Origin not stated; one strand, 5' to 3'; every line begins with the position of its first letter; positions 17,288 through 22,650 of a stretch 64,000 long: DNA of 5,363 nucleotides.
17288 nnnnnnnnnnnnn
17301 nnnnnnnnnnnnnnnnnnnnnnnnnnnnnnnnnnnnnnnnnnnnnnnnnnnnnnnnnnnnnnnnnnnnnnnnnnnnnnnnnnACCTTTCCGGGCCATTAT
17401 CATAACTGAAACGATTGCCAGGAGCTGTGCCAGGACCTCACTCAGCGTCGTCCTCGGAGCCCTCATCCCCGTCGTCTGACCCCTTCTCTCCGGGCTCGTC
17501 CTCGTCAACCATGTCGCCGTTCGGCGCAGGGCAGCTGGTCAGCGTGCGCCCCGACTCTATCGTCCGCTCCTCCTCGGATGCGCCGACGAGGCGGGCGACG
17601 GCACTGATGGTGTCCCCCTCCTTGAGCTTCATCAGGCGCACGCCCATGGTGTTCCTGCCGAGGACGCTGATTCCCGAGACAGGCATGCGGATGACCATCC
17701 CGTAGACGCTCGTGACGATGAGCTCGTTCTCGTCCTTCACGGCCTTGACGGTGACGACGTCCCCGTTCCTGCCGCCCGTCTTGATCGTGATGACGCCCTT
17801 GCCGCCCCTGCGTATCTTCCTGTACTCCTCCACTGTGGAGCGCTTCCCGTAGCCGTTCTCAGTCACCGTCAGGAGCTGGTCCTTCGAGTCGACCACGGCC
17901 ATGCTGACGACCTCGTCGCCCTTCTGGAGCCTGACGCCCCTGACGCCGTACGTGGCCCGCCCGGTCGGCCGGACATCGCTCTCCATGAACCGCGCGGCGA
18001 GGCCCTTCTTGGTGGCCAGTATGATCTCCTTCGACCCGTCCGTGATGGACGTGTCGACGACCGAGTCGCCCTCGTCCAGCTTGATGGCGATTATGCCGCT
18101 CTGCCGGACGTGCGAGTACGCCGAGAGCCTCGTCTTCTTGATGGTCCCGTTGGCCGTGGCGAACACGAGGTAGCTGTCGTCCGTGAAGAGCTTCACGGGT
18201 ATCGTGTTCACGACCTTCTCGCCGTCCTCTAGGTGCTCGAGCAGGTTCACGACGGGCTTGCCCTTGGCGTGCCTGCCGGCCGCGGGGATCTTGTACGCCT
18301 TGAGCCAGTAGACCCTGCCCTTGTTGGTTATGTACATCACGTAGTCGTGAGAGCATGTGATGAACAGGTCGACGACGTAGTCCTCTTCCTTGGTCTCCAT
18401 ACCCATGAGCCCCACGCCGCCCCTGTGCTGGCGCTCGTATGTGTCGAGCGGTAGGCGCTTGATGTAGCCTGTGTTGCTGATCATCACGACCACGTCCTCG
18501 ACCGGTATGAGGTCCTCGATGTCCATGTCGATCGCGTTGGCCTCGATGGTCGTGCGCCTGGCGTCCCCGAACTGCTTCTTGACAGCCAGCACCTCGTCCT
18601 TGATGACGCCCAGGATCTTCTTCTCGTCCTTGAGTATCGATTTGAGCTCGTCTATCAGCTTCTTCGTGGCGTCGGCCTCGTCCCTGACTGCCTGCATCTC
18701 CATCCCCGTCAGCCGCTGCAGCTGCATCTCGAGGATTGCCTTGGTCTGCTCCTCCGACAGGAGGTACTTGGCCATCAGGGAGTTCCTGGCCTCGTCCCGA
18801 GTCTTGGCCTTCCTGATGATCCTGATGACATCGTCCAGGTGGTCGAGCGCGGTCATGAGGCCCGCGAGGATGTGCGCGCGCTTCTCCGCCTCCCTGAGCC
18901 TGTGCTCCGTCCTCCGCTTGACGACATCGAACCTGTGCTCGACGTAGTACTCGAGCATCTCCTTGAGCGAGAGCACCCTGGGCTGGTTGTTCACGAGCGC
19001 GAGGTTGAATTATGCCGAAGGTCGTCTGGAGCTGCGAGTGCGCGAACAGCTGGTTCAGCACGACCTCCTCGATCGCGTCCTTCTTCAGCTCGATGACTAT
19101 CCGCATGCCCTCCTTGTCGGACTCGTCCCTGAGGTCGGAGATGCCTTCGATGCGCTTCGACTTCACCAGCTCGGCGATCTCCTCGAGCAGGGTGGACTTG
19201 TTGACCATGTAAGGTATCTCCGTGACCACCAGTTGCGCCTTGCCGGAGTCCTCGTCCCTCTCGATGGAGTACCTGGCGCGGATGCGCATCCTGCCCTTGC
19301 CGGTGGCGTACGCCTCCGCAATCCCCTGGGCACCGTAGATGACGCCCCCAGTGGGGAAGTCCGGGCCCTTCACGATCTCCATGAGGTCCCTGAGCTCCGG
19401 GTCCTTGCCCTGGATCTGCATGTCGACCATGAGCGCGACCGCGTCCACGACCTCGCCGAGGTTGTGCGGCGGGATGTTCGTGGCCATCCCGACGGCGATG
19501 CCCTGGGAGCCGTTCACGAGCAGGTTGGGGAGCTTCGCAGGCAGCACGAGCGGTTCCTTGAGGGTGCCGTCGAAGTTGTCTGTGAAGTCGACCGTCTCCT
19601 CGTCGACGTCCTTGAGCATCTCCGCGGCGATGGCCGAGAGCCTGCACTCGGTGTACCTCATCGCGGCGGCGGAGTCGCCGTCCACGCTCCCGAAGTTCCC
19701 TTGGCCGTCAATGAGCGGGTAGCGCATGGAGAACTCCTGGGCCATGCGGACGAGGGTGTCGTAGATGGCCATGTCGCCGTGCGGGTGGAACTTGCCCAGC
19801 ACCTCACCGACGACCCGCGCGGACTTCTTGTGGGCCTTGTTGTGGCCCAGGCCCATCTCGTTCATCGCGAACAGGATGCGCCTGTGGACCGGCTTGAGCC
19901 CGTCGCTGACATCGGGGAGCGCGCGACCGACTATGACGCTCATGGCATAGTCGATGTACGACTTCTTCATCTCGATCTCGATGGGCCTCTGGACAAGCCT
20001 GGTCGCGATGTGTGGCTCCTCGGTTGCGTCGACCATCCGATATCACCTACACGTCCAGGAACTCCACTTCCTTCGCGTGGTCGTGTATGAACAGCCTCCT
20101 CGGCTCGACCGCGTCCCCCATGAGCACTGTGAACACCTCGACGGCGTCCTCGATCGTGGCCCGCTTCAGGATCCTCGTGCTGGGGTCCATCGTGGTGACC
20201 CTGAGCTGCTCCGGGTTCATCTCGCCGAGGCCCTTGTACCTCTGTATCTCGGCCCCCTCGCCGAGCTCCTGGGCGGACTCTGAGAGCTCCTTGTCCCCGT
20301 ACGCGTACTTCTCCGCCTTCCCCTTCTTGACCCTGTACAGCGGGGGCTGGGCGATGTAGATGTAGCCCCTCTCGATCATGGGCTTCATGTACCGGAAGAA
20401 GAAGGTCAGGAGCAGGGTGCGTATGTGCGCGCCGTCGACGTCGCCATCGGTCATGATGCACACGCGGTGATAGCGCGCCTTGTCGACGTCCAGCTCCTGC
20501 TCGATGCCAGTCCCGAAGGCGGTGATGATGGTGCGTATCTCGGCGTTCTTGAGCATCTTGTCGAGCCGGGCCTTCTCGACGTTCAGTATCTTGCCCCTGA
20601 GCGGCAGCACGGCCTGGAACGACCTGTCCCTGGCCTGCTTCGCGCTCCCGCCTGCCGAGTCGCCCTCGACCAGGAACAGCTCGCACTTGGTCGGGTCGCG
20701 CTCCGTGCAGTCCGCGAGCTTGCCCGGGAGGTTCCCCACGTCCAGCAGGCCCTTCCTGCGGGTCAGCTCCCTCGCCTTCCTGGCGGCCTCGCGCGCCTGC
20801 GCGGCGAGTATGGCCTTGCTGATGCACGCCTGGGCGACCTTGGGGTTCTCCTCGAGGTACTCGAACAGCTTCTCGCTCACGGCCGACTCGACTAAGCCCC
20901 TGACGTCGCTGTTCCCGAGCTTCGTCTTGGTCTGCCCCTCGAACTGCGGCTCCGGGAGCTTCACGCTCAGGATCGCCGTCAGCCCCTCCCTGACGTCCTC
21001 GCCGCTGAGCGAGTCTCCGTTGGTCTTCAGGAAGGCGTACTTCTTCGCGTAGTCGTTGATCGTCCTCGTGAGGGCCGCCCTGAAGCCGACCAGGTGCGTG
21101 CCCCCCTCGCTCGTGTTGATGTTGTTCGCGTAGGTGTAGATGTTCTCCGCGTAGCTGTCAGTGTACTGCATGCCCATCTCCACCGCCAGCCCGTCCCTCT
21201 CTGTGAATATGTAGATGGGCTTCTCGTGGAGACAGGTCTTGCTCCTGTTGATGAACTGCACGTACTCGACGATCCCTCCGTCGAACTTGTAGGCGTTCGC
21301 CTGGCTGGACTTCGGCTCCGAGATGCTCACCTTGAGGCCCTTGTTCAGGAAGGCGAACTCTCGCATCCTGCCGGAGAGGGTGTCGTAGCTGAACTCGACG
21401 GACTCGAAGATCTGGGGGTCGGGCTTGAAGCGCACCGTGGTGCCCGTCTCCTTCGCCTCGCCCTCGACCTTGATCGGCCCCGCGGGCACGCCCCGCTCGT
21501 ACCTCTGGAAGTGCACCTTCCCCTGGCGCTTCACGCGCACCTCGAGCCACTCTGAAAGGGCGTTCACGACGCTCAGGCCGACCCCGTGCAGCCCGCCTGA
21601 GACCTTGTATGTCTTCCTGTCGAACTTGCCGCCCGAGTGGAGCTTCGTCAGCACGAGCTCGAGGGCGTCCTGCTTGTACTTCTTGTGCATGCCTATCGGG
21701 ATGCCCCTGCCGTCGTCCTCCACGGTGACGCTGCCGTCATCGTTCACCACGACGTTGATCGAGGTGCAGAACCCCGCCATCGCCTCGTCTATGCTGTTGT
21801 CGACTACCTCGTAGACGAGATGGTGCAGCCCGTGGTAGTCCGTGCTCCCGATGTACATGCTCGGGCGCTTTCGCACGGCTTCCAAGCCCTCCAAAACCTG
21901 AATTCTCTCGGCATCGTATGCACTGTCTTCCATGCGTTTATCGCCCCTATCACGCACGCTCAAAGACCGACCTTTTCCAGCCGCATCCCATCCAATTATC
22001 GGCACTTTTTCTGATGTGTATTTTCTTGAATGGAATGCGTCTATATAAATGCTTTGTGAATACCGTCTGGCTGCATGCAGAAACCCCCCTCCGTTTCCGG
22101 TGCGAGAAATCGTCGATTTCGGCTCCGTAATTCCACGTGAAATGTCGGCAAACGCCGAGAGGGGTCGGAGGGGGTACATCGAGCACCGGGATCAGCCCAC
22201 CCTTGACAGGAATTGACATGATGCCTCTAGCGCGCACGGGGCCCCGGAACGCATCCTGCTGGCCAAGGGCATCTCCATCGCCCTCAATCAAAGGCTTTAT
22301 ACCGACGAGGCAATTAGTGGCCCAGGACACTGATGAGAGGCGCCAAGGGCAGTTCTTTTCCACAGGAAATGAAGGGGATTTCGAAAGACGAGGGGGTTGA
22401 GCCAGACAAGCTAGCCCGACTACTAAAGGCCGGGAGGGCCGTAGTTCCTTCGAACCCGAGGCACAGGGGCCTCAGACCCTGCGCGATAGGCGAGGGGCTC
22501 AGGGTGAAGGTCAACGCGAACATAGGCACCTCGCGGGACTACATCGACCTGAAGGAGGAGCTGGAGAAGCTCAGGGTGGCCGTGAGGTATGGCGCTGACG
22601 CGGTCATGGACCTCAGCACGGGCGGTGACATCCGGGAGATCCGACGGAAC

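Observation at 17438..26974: DnaA-like gene lies ~3 kb from gyrB-gyrA, echoing the bacterial oriC neighbourhood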

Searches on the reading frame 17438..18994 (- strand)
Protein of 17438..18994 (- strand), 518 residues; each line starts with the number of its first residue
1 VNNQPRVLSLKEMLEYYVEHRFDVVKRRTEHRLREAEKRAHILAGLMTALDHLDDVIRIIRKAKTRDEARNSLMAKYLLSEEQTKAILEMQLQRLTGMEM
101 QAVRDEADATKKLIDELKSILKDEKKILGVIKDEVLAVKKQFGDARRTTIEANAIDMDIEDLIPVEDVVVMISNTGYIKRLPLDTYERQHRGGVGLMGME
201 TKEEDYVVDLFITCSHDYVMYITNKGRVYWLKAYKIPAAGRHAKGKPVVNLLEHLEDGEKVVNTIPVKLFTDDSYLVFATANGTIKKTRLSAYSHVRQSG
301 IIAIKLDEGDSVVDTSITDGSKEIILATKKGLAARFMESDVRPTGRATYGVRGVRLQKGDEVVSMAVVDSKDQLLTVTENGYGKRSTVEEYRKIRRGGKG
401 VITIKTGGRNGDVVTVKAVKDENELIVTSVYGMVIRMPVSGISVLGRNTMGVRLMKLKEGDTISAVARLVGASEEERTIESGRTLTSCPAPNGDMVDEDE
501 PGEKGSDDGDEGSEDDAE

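Call 5: search_protein_families(library=pfam, proteins=[window:17438-18994:-], max_evalue=0.01)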
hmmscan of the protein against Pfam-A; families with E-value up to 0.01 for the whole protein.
window:17438-18994:- (518 aa): 3 families
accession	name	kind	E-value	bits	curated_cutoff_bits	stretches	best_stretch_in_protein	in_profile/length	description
PF03989.18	DNA_gyraseA_C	-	1.3e-74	245.8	27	6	372-420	1-48/48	DNA gyrase C-terminal domain, beta-propeller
PF00521.26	DNA_topoisoIV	-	2.1e-28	99.8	31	1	2-134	300-430/432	DNA gyrase/topoisomerase IV, subunit A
PF16231.10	DUF4890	-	0.0013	19.7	29.7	1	63-129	12-79/109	Domain of unknown function (DUF4890)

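Call 15: search_protein_families(library=ncbifam, proteins=[window:17438-18994:-], max_evalue=0.001)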
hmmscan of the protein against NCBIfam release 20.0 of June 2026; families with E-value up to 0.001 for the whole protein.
window:17438-18994:- (518 aa): 7 families
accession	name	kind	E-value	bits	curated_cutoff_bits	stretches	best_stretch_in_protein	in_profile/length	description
NF004043.1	PRK05560.1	equivalog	1.5e-172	575.4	902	1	2-468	332-797/798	DNA gyrase subunit A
TIGR01063.1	gyrA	equivalog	2.4e-163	545.1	877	1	2-469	331-798/800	DNA topoisomerase (ATP-hydrolyzing) subunit A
NF038098.1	GyrA_w_intein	exception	5.7e-136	455.1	1850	1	3-471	759-1228/1232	intein-containing DNA gyrase subunit A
NF010586.0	PRK13979.1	equivalog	9.9e-85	285.1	1475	3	3-322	351-669/957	DNA topoisomerase IV subunit A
NF004044.1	PRK05561.1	subfamily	3e-82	277.4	654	2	2-371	331-688/738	DNA topoisomerase (ATP-hydrolyzing)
TIGR01061.1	parC_Gpos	equivalog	1.1e-76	258.8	813.25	2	2-401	331-727/737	DNA topoisomerase IV subunit A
TIGR01062.1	parC_Gneg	equivalog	1e-45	156.1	628.9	2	2-329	331-643/735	DNA topoisomerase IV subunit A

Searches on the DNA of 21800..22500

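Call 11: search_rna_families(source=window, start=21800, end=22500, threshold=evalue, max_evalue=1)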
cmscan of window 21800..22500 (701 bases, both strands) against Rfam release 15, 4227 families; matches with E-value up to 1: 1.
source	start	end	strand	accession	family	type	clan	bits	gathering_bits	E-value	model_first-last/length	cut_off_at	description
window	22357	22427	-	RF02172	RFPL3-AS1_2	Gene; lncRNA;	-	13.9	40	0.58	1-71/71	no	RFPL3 antisense RNA 1 conserved region 2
